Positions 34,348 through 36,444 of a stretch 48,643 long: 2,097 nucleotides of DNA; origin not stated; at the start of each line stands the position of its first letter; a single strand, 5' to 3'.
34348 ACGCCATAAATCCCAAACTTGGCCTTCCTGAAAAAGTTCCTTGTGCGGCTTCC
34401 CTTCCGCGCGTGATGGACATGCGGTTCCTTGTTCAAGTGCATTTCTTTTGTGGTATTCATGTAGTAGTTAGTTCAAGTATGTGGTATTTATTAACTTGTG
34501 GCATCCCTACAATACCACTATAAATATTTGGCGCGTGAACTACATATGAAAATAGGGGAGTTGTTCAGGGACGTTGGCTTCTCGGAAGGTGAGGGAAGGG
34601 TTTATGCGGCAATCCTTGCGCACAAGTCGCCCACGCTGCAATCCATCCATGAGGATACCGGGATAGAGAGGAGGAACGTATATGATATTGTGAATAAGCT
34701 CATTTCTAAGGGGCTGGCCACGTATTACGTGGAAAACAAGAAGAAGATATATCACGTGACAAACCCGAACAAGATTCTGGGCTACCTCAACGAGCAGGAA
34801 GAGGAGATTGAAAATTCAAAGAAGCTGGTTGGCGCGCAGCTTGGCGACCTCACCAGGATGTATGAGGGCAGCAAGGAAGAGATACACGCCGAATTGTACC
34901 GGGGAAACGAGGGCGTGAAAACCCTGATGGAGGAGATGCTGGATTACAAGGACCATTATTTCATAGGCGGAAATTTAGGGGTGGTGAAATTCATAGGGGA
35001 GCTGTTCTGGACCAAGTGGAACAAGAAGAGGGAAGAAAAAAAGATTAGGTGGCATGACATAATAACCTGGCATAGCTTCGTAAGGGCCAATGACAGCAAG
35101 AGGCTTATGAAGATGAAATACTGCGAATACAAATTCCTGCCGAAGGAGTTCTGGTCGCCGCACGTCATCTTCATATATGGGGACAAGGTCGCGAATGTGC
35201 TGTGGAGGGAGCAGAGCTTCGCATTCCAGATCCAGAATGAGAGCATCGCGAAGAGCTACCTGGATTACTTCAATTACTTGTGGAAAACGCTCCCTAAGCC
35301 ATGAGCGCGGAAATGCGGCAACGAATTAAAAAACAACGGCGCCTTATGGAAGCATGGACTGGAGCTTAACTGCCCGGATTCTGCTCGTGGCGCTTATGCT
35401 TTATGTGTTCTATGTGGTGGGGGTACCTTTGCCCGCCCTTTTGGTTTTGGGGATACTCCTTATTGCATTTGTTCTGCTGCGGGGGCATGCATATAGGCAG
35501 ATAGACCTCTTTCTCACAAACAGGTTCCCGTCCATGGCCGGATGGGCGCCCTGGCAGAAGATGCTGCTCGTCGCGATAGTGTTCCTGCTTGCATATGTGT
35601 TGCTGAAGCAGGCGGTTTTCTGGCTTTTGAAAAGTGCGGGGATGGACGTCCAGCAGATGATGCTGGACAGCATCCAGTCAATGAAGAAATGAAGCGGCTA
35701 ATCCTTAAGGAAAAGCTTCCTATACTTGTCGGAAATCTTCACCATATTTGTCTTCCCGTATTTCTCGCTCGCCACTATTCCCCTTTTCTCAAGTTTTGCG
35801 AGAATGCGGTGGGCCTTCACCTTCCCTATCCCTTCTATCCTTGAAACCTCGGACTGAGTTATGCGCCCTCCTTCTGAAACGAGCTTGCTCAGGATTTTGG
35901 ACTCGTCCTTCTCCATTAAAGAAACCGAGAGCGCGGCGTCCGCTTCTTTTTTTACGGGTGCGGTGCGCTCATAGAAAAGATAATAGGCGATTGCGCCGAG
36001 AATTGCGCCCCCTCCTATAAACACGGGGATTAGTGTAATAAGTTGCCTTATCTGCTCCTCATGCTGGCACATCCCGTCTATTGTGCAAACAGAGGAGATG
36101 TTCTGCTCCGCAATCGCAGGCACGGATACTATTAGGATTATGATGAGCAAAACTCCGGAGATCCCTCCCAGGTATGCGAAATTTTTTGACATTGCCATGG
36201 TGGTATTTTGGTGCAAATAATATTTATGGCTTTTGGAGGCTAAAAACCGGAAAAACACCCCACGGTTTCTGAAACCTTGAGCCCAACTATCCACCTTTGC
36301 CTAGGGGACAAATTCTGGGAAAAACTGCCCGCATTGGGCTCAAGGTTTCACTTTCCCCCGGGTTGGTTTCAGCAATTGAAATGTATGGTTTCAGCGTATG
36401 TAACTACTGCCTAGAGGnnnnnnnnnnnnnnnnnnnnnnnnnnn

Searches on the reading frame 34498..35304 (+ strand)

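Call 101: search_protein_families(library=pfam, max_evalue=0.00001, proteins=[window:34498-35304:+])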
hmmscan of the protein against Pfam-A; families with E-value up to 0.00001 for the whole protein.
window:34498-35304:+ (268 aa): 1 family
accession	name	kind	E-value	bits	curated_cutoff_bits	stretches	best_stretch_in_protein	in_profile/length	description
PF01978.25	TrmB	-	2.4e-13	50.2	25.6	1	25-90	3-67/68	Sugar-specific transcriptional regulator TrmB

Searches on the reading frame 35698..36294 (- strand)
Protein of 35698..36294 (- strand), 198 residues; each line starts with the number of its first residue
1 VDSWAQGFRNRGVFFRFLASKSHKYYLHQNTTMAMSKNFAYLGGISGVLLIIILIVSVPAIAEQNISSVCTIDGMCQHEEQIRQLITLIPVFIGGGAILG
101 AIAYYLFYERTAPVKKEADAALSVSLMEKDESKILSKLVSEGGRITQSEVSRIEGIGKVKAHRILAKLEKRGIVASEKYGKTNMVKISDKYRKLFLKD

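Call 101: search_protein_families(library=pfam, max_evalue=0.00001, proteins=[window:35698-36294:-])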
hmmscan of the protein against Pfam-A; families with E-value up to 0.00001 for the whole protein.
window:35698-36294:- (198 aa): 2 families
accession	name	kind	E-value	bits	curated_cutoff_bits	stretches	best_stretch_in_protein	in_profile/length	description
PF24034.1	DUF7343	-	6.9e-10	39.1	27.6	1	129-187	3-61/62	Domain of unknown function (DUF7343)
PF01978.25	TrmB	-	8.6e-06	26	25.6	0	129-182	8-59/68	Sugar-specific transcriptional regulator TrmB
